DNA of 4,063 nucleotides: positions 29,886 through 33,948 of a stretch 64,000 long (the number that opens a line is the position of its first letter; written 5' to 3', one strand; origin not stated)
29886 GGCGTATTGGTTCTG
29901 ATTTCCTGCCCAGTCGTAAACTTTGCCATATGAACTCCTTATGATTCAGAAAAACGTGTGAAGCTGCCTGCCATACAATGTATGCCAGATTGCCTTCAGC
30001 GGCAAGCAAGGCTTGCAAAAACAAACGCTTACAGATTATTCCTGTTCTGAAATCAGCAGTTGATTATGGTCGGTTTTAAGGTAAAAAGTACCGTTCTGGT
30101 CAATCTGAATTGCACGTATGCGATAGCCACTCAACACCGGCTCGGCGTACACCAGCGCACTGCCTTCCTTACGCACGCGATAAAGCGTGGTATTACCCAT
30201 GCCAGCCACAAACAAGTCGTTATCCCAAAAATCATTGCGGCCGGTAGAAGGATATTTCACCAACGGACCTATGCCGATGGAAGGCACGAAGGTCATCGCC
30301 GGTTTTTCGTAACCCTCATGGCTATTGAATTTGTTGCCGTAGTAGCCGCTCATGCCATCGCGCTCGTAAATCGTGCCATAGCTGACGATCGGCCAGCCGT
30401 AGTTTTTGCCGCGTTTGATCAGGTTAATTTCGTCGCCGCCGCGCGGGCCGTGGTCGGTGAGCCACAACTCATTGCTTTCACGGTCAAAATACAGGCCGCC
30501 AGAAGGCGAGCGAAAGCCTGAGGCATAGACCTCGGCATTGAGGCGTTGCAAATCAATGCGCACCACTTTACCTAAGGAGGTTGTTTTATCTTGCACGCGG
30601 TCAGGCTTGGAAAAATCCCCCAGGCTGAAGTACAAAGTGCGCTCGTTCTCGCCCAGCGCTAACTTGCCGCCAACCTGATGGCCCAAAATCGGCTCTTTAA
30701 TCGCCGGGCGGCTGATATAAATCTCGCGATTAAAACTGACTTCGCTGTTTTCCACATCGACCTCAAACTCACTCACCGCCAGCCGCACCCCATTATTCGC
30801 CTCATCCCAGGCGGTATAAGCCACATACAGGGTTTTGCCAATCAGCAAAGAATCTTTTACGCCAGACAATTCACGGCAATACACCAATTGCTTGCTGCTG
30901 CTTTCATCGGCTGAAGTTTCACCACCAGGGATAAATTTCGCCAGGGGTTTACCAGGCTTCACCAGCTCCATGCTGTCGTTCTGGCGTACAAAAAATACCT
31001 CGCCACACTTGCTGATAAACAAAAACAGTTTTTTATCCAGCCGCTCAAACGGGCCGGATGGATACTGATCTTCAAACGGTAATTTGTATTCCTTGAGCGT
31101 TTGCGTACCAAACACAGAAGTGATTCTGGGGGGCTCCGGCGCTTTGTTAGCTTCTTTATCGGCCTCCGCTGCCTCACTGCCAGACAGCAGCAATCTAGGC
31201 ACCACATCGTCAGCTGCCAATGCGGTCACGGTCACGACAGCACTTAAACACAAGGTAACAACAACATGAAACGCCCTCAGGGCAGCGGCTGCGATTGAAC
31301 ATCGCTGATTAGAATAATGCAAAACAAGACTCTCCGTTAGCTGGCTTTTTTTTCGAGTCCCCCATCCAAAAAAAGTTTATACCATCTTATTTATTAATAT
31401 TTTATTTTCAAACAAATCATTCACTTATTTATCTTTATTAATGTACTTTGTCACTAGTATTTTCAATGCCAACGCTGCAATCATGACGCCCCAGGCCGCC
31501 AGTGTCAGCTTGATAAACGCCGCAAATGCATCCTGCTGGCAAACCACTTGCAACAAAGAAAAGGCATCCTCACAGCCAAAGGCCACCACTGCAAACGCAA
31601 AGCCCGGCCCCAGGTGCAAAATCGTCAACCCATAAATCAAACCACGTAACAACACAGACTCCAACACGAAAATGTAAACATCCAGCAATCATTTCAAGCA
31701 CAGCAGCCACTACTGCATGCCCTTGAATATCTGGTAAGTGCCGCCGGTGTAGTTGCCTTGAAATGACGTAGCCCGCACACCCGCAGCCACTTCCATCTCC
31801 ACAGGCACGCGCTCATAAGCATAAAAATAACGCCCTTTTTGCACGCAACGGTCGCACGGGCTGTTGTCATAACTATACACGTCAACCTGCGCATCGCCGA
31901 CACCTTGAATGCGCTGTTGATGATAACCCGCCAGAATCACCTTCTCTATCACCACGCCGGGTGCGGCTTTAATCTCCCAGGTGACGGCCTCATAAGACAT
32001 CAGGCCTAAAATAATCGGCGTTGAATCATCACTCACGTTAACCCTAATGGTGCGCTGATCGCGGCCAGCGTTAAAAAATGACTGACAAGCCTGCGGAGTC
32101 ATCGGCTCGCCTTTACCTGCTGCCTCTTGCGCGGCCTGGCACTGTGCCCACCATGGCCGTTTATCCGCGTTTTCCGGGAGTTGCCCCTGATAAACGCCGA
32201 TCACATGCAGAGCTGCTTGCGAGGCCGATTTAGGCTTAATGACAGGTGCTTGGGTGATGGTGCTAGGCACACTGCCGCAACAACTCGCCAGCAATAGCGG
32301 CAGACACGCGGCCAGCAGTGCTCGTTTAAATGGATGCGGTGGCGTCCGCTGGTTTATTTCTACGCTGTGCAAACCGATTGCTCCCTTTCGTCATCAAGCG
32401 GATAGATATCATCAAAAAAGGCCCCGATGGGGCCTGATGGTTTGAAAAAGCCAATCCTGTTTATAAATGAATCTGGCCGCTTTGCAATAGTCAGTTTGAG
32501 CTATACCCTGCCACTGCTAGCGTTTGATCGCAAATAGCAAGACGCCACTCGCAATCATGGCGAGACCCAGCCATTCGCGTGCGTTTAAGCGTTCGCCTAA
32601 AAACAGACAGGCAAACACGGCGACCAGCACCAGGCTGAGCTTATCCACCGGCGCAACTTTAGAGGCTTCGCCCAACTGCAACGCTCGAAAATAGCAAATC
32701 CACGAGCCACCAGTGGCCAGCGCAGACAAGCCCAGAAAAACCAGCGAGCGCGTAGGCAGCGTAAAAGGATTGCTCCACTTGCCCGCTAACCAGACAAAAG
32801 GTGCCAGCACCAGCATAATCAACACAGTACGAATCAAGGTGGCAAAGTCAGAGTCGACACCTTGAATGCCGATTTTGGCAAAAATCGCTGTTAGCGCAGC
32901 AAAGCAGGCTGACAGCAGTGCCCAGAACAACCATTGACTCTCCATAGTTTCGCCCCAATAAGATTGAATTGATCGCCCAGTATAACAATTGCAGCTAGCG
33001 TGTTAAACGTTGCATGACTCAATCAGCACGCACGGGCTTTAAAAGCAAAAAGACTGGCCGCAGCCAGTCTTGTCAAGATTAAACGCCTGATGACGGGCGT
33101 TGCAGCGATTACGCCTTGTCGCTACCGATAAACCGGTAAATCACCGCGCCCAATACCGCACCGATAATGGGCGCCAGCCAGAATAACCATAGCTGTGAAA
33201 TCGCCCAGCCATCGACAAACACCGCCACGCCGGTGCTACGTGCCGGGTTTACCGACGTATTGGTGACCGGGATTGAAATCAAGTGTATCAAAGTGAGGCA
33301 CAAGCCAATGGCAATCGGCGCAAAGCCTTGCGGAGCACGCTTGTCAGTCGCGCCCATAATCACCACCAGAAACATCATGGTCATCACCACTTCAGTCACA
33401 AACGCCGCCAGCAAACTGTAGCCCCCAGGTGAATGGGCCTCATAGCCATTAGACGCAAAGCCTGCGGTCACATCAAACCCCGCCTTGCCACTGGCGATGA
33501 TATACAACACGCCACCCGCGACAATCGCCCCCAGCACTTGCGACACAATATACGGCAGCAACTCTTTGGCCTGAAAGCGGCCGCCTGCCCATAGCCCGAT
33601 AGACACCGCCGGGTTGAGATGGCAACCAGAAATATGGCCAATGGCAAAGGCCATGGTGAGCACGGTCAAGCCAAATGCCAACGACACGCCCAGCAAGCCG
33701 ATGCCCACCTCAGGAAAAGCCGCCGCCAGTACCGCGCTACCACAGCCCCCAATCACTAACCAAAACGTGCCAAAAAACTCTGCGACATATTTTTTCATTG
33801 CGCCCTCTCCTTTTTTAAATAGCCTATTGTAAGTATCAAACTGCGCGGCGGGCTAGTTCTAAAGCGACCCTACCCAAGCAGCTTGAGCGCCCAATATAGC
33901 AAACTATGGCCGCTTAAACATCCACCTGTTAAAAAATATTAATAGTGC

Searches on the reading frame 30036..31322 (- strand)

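Call 43: search_protein_families(library=pfam, proteins=[window:30036-31322:-], max_evalue=0.001)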
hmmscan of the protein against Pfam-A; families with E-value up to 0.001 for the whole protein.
window:30036-31322:- (428 aa): 1 family
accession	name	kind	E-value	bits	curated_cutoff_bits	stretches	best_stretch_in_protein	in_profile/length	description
PF07995.17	GSDH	-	7e-56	190.3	25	1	147-420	43-326/332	Glucose / Sorbosone dehydrogenase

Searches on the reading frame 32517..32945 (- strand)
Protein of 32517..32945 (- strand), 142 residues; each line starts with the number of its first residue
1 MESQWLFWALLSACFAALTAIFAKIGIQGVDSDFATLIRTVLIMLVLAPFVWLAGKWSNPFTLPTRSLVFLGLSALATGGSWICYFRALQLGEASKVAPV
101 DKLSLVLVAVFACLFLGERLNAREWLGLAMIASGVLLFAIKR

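Call 43: search_protein_families(library=pfam, proteins=[window:32517-32945:-], max_evalue=0.001)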
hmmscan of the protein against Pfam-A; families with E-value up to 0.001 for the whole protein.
window:32517-32945:- (142 aa): 2 families
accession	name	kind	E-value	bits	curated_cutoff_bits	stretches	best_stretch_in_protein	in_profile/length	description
PF00892.27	EamA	-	2e-23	83.6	28.2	1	5-138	3-133/135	EamA-like transporter family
PF05653.20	Mg_trans_NIPA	-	0.0001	22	26.2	1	82-136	63-117/295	Magnesium transporter NIPA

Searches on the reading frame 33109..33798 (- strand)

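Call 43: search_protein_families(library=pfam, proteins=[window:33109-33798:-], max_evalue=0.001)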
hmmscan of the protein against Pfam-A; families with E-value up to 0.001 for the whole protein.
window:33109-33798:- (229 aa): 1 family
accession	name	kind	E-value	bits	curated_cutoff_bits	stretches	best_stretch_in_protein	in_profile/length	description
PF00230.25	MIP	-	1.6e-51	175.7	25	1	2-221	9-222/222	Major intrinsic protein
